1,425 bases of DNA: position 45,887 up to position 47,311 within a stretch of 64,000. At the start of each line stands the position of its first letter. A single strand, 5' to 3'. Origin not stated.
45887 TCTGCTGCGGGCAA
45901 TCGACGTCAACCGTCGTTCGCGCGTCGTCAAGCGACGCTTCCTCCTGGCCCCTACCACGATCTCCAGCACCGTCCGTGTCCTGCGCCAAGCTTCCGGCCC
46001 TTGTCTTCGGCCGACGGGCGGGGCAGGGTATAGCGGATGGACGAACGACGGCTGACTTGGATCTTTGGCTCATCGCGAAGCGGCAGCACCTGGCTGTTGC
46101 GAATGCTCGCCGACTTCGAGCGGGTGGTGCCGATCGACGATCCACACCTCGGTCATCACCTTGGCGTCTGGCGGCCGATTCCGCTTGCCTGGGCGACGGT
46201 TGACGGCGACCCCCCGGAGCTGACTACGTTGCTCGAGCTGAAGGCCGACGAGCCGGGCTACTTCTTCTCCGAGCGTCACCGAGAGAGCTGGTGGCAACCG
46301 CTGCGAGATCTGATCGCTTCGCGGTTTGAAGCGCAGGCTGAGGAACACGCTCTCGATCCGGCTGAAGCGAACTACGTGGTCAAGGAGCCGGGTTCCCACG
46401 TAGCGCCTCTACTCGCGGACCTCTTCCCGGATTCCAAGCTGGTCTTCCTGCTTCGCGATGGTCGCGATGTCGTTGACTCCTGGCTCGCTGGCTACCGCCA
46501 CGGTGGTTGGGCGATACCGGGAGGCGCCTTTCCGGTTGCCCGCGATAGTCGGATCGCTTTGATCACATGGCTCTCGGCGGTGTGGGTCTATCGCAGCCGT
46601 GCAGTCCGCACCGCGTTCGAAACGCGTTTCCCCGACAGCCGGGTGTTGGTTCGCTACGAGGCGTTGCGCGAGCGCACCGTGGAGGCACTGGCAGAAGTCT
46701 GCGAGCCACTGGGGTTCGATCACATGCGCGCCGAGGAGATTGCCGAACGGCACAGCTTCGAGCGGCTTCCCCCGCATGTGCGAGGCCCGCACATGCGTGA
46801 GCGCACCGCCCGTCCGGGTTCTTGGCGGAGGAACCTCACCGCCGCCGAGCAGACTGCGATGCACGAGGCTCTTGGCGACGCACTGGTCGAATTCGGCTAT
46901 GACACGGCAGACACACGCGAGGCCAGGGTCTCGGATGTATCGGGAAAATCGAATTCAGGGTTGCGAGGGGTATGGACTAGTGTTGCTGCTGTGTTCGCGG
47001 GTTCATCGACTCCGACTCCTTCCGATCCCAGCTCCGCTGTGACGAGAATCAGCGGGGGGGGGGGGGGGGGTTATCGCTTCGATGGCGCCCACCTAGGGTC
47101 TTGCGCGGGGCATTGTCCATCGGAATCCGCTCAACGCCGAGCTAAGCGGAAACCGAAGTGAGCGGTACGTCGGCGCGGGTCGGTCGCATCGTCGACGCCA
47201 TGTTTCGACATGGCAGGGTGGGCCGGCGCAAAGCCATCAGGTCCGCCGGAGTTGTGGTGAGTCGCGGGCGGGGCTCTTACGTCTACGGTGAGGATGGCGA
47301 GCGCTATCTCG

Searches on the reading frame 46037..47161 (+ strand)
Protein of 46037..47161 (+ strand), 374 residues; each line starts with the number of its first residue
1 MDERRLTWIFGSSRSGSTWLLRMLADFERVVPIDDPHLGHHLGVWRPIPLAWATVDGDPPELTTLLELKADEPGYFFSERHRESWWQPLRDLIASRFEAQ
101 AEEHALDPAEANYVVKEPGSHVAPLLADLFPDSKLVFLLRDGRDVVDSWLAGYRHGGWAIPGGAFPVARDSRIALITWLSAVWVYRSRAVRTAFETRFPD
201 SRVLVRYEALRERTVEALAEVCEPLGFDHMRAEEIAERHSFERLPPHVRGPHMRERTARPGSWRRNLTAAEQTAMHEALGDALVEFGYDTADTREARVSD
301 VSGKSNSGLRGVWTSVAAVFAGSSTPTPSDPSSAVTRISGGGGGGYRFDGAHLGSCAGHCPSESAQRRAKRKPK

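Call 74: search_protein_families(library=pfam, proteins=[window:46037-47161:+], max_evalue=0.00001)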
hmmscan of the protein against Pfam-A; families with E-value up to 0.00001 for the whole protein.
window:46037-47161:+ (374 aa): 2 families
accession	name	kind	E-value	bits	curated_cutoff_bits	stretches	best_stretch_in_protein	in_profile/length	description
PF13469.12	Sulfotransfer_3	-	1.6e-14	55.1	27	1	9-228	4-213/216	Sulfotransferase family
PF00685.33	Sulfotransfer_1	-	6.8e-06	26.1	22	0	7-243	4-199/255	Sulfotransferase domain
